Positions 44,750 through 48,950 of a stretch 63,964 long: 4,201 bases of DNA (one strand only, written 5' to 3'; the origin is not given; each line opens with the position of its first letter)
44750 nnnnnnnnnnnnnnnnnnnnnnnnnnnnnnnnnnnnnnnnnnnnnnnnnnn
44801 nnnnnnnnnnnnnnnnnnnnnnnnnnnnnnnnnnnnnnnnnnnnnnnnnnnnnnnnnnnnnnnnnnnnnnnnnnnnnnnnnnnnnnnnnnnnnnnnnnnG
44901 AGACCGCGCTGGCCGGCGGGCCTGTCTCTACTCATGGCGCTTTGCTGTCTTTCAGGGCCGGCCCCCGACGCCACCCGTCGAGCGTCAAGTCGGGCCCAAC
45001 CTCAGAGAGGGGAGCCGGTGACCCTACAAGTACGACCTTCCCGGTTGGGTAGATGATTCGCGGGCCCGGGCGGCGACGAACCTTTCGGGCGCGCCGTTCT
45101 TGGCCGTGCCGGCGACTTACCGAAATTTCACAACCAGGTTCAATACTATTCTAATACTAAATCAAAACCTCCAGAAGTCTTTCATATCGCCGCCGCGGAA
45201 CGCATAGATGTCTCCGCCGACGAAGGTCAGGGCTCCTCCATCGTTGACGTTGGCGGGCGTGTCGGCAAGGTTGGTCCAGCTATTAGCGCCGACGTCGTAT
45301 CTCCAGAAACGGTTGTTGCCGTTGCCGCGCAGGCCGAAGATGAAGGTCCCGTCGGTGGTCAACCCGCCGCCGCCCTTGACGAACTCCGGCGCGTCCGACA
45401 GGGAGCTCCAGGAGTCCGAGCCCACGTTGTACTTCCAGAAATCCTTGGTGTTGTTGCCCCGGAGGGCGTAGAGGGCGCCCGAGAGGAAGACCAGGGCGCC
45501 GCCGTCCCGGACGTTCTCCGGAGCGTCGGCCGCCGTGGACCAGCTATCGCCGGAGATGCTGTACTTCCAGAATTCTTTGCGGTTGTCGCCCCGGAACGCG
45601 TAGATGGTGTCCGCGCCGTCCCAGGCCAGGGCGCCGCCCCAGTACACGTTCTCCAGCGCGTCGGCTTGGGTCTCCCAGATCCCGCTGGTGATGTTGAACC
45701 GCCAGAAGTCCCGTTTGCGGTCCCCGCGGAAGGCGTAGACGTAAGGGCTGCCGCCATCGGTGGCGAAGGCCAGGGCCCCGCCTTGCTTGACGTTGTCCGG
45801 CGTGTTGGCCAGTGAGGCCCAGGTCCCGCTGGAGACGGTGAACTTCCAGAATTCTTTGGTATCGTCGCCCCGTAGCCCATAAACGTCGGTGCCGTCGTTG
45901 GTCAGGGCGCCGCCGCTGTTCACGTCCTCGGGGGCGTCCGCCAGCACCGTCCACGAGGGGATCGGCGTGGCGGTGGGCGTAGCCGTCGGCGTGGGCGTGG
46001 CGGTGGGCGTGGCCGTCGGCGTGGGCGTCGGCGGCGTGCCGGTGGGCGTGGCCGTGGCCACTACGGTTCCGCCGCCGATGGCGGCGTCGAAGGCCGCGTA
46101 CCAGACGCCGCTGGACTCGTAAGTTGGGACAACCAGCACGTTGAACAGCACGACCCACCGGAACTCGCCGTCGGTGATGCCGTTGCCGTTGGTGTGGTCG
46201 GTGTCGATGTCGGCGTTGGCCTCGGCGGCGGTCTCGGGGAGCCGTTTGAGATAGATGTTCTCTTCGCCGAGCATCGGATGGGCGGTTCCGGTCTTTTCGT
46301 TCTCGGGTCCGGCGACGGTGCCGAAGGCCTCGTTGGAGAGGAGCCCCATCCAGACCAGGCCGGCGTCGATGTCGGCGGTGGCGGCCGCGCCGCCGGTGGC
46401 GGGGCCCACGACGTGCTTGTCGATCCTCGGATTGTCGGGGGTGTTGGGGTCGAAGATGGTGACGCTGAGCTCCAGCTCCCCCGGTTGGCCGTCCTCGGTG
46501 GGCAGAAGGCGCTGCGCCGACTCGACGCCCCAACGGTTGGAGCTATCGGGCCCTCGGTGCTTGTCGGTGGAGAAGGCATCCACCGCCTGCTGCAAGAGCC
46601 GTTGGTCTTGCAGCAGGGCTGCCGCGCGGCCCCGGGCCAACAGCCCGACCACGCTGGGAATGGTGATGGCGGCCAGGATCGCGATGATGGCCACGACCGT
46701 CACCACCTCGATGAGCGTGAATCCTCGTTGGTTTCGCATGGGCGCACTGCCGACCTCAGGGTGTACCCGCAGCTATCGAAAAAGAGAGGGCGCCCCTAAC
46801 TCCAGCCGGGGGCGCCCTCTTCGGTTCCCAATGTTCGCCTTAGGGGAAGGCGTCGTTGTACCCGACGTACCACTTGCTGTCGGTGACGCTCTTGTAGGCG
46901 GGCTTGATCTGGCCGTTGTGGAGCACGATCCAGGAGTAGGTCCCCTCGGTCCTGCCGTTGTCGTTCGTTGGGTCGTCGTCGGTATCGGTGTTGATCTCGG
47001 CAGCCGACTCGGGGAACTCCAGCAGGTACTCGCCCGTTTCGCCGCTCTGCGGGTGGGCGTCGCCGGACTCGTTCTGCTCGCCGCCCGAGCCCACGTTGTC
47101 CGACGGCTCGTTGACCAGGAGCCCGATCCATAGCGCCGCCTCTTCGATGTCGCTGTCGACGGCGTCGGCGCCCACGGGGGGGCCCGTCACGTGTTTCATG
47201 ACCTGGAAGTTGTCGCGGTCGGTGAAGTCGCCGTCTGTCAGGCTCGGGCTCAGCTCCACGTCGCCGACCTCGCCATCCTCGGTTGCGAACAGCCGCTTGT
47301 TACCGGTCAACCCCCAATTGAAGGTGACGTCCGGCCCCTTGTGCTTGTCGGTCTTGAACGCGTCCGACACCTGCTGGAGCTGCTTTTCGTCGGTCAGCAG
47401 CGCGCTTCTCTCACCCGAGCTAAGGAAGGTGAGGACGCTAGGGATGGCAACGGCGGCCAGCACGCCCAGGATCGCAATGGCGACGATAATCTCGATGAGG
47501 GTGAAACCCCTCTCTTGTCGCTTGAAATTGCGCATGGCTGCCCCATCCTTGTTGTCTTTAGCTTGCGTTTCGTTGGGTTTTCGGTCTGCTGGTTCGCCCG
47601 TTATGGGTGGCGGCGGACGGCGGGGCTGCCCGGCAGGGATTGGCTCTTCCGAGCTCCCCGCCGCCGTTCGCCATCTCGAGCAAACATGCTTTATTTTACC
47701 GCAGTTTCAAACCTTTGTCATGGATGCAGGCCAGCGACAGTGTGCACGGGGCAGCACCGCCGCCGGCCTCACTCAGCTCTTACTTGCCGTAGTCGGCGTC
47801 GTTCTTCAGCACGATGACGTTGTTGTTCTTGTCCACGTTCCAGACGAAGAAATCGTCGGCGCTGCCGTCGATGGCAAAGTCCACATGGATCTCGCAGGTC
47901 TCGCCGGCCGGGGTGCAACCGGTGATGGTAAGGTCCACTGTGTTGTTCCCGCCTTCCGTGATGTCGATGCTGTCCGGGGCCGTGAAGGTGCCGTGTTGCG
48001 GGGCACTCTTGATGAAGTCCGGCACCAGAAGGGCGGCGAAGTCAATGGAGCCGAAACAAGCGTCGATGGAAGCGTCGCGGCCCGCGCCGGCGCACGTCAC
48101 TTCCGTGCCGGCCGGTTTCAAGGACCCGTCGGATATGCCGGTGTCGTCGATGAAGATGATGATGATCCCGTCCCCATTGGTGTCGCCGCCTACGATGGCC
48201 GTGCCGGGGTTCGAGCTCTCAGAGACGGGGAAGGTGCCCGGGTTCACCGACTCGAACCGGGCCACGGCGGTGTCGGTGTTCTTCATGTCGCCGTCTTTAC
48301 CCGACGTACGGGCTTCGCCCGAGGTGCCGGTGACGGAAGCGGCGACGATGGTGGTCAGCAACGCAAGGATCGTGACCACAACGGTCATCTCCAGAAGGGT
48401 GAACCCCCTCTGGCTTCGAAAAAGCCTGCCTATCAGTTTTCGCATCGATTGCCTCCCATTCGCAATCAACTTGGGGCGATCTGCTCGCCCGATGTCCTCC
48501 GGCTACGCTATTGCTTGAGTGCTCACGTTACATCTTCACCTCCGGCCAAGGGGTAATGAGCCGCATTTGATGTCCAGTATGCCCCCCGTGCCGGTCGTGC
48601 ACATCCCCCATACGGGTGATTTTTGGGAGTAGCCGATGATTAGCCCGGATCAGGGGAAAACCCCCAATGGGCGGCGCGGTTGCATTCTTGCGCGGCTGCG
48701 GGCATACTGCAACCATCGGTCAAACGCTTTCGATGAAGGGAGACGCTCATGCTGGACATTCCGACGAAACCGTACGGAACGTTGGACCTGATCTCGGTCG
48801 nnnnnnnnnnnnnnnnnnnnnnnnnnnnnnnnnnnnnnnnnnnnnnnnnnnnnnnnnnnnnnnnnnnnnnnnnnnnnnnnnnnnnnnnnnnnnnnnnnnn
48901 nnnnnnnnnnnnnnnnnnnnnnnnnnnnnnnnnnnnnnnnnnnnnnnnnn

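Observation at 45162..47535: Paralogous pilin pair: bare pilin plus strong terminator, then the same pilin extended by a propeller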

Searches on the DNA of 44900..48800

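Call 84: search_rna_families(source=window, start=44900, end=48800, threshold=evalue, max_evalue=1)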
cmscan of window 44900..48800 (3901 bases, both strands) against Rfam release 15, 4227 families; matches with E-value up to 1: 1.
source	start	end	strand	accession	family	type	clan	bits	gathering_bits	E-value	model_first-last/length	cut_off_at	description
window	47725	47807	-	RF03015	Transposase-2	Gene; sRNA;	-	19.8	42.7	0.93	1-69/69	no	Transposase-2 RNA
